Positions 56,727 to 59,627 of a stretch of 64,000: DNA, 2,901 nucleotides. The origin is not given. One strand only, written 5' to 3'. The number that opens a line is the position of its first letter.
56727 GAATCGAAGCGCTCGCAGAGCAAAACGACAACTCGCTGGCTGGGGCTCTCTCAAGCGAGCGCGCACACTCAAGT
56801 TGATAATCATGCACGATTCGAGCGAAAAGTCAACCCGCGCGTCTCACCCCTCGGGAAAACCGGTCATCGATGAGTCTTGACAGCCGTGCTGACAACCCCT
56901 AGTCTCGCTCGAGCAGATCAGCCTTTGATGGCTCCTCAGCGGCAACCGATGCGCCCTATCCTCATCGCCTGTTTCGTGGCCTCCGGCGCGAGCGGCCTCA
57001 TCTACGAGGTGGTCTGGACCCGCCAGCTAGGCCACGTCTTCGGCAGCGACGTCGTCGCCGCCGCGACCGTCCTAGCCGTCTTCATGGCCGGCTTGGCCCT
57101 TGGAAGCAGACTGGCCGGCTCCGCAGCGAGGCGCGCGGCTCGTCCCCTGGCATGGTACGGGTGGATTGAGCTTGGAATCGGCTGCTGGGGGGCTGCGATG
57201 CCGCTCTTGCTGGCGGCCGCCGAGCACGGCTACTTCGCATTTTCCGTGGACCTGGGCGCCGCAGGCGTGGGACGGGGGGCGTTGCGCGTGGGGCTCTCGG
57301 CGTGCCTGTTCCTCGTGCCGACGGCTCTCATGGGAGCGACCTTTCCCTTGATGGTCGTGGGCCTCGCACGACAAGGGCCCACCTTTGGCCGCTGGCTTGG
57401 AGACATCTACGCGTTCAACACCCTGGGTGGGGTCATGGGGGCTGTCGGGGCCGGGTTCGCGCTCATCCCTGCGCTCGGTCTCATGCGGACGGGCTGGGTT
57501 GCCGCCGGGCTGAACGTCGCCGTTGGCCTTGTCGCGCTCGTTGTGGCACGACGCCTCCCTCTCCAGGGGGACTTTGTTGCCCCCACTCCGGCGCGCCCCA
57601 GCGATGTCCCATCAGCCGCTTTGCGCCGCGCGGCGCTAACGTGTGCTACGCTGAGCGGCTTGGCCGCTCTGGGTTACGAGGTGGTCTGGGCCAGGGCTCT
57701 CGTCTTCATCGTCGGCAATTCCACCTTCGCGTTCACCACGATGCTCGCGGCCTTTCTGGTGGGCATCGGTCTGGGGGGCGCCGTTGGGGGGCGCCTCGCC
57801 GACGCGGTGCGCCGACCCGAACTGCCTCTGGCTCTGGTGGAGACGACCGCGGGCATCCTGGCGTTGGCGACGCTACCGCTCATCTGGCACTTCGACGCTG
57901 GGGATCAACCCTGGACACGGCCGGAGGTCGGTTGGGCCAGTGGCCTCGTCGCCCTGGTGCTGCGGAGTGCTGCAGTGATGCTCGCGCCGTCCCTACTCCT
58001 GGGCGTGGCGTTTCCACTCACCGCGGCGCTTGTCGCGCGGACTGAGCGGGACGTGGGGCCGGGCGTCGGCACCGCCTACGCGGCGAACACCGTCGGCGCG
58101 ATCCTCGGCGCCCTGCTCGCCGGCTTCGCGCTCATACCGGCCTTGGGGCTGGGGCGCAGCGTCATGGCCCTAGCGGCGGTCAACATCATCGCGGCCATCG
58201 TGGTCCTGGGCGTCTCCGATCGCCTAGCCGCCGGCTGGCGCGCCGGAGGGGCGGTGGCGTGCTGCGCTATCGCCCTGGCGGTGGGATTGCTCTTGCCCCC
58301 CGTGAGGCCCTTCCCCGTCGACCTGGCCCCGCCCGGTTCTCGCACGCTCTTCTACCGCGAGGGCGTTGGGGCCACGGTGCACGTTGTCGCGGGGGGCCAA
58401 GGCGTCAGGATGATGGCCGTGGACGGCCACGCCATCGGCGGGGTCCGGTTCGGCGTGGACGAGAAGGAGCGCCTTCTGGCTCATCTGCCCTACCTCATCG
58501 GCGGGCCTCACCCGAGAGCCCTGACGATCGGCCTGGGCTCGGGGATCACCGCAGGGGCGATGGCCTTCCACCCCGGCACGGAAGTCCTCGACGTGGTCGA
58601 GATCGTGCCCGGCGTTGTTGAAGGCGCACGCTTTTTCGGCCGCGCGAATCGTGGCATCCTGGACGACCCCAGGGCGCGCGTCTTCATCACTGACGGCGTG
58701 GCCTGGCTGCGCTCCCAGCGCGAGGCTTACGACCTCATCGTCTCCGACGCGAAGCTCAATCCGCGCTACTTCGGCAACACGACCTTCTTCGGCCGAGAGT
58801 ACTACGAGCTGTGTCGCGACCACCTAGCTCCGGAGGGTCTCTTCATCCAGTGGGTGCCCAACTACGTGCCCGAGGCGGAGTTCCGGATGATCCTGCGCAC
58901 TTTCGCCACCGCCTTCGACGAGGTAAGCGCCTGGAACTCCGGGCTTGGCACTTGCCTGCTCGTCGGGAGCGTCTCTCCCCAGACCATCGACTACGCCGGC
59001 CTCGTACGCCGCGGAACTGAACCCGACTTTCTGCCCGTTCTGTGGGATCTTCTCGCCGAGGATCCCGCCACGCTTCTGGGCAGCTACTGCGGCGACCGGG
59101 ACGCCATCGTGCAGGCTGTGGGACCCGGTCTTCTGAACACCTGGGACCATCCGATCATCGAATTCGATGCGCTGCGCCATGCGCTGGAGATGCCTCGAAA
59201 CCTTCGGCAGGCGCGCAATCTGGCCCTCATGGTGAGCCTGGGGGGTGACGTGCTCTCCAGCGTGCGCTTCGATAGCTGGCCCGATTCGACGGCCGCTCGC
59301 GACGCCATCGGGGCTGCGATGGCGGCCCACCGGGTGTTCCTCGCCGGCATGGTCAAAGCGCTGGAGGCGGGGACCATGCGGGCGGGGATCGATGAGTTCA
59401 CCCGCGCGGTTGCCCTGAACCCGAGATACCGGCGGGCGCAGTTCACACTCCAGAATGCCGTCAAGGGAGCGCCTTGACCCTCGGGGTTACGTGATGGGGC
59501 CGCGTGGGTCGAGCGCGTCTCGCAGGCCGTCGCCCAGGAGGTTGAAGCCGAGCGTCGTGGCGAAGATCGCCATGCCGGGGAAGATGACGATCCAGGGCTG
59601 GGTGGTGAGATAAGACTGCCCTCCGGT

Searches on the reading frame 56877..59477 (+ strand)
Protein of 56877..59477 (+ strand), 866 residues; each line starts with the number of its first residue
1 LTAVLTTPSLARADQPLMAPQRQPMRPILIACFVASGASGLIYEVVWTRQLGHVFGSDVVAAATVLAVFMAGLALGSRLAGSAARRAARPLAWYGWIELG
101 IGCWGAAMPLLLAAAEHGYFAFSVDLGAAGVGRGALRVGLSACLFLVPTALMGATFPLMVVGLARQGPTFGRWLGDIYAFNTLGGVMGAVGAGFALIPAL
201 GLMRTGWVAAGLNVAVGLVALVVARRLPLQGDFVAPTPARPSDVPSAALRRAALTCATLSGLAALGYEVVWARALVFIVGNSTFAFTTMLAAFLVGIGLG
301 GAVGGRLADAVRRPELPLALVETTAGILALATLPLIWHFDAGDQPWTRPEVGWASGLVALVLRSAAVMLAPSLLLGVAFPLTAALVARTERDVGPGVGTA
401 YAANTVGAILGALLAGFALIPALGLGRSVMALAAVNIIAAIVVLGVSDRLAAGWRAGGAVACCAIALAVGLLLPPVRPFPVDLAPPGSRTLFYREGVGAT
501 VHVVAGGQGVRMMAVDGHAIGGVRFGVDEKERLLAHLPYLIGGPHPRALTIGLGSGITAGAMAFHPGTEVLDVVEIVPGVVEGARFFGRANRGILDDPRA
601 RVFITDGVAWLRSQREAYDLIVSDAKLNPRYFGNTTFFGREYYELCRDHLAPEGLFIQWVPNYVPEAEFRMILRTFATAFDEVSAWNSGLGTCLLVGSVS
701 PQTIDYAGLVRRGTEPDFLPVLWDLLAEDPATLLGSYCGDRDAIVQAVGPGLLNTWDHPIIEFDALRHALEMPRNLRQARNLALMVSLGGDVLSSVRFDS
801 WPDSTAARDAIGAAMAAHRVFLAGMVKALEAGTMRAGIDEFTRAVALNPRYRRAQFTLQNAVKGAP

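Call 33: search_protein_families(library=pfam, proteins=[P0122], max_evalue=10)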
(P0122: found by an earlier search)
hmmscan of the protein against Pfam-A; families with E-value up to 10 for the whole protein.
P0122 (1106 aa): 3 families
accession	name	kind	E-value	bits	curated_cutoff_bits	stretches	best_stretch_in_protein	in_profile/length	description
PF18135.7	Type_ISP_C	-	8.8e-76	255.6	25.9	1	695-1041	2-342/342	Type ISP C-terminal specificity domain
PF02384.22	N6_Mtase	-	1.4e-06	28.3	20.4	1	312-494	9-138/311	N-6 DNA Methylase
PF07669.17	Eco57I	-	0.38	11.3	25.3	1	485-594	78-158/171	Eco57I restriction-modification methylase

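Call 40: search_protein_families(library=pfam, proteins=[window:56877-59477:+], max_evalue=0.001)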
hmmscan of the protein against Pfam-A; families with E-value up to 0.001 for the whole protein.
window:56877-59477:+ (866 aa): 1 family
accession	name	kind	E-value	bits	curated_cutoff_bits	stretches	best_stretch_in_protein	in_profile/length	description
PF01564.23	Spermine_synth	-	1.9e-13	50.8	22.9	1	531-658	5-130/186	Spermine/spermidine synthase domain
